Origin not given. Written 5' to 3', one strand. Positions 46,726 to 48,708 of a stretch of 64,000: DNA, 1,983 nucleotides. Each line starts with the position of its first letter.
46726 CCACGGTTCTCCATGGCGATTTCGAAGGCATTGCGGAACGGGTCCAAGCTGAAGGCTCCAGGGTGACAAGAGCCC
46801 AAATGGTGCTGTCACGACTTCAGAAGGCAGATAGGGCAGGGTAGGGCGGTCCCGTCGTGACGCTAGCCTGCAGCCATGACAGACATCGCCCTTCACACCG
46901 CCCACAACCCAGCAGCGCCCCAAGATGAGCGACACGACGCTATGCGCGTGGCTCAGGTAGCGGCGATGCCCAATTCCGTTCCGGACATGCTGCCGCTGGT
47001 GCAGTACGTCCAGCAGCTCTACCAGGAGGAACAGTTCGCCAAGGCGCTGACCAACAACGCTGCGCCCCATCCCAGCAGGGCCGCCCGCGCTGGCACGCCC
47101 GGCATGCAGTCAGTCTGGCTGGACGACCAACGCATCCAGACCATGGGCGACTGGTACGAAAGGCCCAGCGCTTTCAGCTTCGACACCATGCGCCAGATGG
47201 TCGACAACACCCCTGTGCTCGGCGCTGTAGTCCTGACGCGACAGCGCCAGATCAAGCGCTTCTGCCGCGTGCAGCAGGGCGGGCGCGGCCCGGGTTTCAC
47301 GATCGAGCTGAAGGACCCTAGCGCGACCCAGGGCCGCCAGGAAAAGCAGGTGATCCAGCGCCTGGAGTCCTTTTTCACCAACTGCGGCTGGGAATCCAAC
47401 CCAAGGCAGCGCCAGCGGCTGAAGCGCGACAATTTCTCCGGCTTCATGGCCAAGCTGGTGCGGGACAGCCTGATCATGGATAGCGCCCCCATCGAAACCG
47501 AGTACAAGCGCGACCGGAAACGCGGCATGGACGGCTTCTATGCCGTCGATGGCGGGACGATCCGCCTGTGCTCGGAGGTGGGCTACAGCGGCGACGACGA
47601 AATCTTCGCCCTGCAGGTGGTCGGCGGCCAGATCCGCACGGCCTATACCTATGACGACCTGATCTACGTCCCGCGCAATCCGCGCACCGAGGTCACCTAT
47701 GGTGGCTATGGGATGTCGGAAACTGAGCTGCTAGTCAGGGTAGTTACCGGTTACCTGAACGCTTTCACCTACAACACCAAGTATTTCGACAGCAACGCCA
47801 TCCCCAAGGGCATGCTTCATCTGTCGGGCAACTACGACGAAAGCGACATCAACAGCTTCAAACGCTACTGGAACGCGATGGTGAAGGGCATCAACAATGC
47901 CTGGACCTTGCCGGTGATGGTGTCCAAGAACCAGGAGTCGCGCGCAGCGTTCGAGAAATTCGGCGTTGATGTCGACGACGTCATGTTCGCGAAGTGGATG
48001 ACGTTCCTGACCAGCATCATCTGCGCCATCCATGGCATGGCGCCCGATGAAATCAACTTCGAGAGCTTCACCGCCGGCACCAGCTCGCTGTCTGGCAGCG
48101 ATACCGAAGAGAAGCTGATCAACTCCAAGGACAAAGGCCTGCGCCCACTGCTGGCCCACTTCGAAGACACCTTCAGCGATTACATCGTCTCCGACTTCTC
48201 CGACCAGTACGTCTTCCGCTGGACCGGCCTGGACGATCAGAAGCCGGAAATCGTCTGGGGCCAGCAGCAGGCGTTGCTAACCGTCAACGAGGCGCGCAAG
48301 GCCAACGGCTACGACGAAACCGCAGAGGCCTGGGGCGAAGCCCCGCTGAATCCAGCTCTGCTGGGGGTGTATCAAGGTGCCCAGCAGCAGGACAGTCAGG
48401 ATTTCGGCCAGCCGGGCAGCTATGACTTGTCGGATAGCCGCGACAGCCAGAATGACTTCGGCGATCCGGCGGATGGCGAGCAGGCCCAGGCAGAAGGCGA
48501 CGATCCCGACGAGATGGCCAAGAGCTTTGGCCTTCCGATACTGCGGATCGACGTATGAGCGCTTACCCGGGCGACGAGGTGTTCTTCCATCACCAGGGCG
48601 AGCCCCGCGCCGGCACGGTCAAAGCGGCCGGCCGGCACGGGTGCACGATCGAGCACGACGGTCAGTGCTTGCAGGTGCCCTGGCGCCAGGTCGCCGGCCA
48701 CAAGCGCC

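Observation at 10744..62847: Tripartite intergenic cassette repeated before most transcription units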

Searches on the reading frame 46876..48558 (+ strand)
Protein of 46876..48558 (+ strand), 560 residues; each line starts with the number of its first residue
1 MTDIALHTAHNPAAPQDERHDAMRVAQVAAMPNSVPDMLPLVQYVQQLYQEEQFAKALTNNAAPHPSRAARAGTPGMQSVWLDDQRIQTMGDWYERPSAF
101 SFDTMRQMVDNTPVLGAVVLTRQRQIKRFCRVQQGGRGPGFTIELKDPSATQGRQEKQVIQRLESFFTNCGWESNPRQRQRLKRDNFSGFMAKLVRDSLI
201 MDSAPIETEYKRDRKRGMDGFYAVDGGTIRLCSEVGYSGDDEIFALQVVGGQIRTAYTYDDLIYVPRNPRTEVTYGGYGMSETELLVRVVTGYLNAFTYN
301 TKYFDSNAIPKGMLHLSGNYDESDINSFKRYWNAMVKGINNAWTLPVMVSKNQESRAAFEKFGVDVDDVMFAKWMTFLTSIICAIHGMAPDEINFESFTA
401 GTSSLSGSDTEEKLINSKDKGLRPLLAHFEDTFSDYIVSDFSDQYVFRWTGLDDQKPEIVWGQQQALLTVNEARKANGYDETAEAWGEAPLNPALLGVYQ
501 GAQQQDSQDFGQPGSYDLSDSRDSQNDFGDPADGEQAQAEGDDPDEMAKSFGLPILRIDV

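Call 12: search_protein_families(library=pfam, proteins=[window:46876-48558:+])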
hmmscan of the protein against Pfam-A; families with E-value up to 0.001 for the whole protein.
window:46876-48558:+ (560 aa): 1 family
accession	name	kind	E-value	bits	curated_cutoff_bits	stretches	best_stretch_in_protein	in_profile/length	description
PF04860.17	Phage_portal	-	2.8e-16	60.1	39.1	1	186-476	50-319/321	Phage portal protein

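Call 63: find_related_loci(query=window:46876-48558:+, collection=viral_contigs, flank=10000)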
Query window:46876-48558:+ (560 aa) in viral_contigs; peptide patterns used: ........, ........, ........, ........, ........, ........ (x = any residue, [..] = any of these).
98 stretches matched a pattern; 93 encode a relative of the query (tblastn E <= 1e-3); the best 80 are kept; 80 distinct loci.
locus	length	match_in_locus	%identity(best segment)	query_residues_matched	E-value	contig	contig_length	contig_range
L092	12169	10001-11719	73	1-559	0e+0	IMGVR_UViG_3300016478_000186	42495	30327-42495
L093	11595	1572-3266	68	1-558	0e+0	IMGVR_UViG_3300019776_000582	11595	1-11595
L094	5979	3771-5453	68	1-559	0e+0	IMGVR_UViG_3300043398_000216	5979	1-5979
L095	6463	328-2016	66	1-559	0e+0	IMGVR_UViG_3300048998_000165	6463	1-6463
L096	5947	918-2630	66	1-559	0e+0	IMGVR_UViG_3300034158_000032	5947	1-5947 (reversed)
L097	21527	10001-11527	71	1-507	0e+0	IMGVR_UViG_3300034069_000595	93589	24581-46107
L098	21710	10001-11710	67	1-557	0e+0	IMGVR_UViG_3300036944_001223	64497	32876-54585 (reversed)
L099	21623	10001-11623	66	1-559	0e+0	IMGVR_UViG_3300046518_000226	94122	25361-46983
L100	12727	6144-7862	65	1-560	0e+0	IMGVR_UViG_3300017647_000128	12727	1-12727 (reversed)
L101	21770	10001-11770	63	1-559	0e+0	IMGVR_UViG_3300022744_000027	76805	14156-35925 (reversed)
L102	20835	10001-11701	64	1-560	0e+0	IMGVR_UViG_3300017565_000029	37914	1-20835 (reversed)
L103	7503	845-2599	62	1-560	0e+0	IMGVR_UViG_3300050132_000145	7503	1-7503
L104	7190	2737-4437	63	1-559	0e+0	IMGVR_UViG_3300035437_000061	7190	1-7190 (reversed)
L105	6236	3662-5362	63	1-559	0e+0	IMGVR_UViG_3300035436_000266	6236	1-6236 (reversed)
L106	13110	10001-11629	64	1-559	0e+0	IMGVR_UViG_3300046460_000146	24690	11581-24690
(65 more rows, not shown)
